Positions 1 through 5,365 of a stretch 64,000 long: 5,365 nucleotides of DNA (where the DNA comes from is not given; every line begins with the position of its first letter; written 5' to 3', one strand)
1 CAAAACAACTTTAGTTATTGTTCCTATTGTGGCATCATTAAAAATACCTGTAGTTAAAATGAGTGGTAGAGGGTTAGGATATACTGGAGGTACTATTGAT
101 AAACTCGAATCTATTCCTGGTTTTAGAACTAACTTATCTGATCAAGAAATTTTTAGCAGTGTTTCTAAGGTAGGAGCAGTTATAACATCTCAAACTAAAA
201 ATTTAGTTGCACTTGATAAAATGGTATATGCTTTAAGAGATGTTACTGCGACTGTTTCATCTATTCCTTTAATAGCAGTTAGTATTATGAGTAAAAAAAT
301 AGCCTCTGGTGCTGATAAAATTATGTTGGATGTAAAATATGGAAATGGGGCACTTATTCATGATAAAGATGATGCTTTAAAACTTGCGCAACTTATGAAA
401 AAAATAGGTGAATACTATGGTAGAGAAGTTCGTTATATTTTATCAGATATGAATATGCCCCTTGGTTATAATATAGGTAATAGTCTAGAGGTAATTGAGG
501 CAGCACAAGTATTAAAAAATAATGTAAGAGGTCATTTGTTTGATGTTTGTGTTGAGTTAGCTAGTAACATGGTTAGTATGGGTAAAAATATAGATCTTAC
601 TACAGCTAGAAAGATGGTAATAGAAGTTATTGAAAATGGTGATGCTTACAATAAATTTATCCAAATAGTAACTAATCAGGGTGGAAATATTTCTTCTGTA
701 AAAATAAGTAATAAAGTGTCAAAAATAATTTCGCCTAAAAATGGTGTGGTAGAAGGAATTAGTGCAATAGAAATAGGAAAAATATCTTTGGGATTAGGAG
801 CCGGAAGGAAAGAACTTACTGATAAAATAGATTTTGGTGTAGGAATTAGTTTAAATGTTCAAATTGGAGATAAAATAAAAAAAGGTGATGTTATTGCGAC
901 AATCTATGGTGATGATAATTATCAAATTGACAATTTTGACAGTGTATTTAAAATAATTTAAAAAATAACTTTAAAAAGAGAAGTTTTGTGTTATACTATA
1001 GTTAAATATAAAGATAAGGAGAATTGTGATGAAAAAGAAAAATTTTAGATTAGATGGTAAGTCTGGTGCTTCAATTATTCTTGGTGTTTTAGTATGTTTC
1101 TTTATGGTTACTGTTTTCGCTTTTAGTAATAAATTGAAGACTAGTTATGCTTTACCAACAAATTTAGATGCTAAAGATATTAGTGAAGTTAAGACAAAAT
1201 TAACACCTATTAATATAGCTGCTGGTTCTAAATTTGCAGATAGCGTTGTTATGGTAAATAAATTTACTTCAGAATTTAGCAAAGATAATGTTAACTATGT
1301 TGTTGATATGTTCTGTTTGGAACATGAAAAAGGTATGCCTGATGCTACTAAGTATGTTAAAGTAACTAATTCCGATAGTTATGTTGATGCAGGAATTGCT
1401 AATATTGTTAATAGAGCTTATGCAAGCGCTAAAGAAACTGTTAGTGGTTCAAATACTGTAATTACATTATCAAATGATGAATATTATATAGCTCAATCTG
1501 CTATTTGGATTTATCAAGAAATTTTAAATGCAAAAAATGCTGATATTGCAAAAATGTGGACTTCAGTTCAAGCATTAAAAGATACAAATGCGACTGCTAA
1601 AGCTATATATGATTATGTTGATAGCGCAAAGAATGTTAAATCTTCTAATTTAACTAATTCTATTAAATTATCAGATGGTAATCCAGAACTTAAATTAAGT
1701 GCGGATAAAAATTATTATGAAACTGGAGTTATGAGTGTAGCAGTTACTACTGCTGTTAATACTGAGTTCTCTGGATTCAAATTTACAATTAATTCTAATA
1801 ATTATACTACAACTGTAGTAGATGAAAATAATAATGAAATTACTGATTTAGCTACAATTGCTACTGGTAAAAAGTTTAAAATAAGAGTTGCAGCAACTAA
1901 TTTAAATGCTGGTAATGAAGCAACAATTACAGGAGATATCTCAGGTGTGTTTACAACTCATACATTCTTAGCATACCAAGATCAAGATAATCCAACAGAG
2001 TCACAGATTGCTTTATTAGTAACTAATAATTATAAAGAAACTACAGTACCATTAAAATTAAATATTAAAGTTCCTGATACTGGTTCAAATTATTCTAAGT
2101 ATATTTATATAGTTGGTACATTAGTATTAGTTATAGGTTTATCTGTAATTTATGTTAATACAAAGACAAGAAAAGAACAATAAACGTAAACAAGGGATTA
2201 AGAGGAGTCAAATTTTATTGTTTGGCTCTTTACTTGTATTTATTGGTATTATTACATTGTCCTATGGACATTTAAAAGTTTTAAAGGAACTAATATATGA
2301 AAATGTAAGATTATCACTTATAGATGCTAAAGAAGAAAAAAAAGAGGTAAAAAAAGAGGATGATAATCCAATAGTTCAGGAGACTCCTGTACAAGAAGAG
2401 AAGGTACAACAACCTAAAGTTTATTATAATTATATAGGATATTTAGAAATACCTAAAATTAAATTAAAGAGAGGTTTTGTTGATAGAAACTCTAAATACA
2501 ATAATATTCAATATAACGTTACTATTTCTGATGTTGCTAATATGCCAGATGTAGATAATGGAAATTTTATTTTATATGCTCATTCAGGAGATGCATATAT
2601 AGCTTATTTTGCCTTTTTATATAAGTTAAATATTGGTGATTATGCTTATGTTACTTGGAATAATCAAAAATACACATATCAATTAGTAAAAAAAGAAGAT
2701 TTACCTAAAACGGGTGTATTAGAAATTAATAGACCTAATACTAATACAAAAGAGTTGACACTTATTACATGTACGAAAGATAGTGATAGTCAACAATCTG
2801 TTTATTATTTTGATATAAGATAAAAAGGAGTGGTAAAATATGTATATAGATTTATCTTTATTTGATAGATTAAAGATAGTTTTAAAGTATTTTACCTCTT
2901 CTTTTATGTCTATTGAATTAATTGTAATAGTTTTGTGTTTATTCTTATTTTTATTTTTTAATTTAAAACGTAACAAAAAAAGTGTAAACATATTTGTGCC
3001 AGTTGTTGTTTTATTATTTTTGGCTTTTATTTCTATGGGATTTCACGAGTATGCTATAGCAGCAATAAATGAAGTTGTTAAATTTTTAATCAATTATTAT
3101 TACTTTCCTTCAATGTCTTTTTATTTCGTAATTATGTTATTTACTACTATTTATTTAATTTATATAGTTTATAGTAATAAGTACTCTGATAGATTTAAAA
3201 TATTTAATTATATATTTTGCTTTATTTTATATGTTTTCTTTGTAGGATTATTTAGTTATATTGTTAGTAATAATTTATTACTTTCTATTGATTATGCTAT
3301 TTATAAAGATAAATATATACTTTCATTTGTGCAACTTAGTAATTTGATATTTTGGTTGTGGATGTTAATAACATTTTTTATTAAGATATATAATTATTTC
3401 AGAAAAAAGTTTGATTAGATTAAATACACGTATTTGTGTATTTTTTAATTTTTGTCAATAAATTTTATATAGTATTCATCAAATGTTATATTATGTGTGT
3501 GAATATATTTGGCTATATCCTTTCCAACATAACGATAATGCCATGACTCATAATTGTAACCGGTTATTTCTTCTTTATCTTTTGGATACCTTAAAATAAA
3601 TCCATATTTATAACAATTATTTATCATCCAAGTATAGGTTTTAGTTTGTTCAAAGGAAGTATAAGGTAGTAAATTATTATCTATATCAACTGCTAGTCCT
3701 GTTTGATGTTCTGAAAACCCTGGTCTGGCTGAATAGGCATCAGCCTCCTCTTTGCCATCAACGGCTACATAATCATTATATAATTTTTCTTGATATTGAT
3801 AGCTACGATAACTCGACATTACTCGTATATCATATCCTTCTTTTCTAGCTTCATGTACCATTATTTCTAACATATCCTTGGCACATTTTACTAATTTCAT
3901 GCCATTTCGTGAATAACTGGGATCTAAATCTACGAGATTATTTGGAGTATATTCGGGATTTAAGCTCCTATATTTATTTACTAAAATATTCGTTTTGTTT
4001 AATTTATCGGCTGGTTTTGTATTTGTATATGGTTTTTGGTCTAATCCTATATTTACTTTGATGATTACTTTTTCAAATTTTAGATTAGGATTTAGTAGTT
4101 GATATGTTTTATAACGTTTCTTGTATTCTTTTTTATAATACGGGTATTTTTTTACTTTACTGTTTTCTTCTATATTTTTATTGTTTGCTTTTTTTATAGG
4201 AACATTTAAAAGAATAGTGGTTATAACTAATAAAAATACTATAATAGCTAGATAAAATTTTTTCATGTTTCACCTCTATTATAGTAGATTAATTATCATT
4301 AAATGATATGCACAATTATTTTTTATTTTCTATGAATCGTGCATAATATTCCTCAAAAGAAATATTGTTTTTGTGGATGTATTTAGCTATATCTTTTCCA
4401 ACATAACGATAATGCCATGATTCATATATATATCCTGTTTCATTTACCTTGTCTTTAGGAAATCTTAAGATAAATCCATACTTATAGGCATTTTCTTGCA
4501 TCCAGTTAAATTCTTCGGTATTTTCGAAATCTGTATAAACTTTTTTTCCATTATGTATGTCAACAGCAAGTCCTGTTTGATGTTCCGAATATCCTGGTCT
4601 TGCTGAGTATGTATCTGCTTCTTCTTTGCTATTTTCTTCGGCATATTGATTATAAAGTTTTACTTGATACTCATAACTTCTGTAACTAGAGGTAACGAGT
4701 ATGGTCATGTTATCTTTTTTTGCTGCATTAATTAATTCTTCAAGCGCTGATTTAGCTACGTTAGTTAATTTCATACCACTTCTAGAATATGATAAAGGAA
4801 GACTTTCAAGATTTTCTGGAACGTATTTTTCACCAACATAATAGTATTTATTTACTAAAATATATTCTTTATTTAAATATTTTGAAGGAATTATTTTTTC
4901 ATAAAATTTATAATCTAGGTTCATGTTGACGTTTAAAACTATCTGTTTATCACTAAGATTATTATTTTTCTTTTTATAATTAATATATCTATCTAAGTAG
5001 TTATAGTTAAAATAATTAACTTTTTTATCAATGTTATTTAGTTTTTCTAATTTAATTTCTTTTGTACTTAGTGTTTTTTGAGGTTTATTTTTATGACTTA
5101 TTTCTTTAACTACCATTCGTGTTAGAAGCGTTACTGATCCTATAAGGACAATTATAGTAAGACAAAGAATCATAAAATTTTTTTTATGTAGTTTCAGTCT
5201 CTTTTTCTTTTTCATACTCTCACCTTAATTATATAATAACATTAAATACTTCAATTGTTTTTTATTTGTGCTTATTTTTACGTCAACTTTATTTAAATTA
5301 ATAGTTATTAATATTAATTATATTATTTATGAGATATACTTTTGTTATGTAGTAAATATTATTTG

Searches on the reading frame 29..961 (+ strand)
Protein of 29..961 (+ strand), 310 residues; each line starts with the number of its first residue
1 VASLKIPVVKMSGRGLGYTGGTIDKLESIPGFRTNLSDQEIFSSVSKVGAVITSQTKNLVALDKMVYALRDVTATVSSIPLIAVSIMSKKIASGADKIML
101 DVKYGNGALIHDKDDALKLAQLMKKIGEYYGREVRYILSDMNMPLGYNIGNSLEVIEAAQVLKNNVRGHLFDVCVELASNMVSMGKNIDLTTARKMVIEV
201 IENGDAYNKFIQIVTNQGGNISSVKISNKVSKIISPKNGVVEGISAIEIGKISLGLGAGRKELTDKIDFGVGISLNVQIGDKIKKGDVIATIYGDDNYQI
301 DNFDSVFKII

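Call 39: search_protein_families(library=pfam, proteins=[window:29-961:+], max_evalue=0.0001)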
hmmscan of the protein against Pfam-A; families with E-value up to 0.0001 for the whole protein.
window:29-961:+ (310 aa): 2 families
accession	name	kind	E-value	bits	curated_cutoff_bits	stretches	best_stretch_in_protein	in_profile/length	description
PF00591.27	Glycos_transf_3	-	3.6e-28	99.3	27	1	2-207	29-253/253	Glycosyl transferase family, a/b domain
PF07831.19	PYNP_C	-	2.4e-20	72.4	27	1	240-302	1-63/75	Pyrimidine nucleoside phosphorylase C-terminal domain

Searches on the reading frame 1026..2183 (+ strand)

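Call 39: search_protein_families(library=pfam, proteins=[window:1026-2183:+], max_evalue=0.0001)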
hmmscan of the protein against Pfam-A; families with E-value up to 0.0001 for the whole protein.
window:1026-2183:+ (385 aa): 1 family
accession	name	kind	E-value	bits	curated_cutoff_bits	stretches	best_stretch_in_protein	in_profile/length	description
PF08341.16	TED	-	4.4e-05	24.3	22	1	95-198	2-96/102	Thioester domain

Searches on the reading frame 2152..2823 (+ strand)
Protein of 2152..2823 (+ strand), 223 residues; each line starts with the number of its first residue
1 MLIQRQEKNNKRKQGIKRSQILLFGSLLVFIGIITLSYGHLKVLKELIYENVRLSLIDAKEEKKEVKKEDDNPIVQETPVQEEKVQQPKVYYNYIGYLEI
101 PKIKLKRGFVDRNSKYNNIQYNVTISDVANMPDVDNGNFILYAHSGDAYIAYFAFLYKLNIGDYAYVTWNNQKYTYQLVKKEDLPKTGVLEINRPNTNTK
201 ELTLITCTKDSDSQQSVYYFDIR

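Call 39: search_protein_families(library=pfam, proteins=[window:2152-2823:+], max_evalue=0.0001)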
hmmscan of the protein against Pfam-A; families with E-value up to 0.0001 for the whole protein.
window:2152-2823:+ (223 aa): 1 family
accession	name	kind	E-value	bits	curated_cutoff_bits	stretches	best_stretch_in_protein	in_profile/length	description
PF04203.18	Sortase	-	1.6e-15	57.4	26.6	1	98-211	1-112/125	Sortase domain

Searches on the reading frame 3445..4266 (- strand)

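Call 39: search_protein_families(library=pfam, proteins=[window:3445-4266:-], max_evalue=0.0001)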
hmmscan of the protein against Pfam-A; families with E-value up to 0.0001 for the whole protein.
window:3445-4266:- (273 aa): 1 family
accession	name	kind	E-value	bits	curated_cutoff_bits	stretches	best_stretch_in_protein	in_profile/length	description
PF02557.22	VanY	-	2.6e-42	144.2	25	1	124-249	3-132/132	D-alanyl-D-alanine carboxypeptidase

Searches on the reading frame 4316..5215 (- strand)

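Call 39: search_protein_families(library=pfam, proteins=[window:4316-5215:-], max_evalue=0.0001)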
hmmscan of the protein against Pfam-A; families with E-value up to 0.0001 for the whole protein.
window:4316-5215:- (299 aa): 1 family
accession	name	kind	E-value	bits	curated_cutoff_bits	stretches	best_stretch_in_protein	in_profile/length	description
PF02557.22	VanY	-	2.7e-44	150.6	25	1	149-274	3-132/132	D-alanyl-D-alanine carboxypeptidase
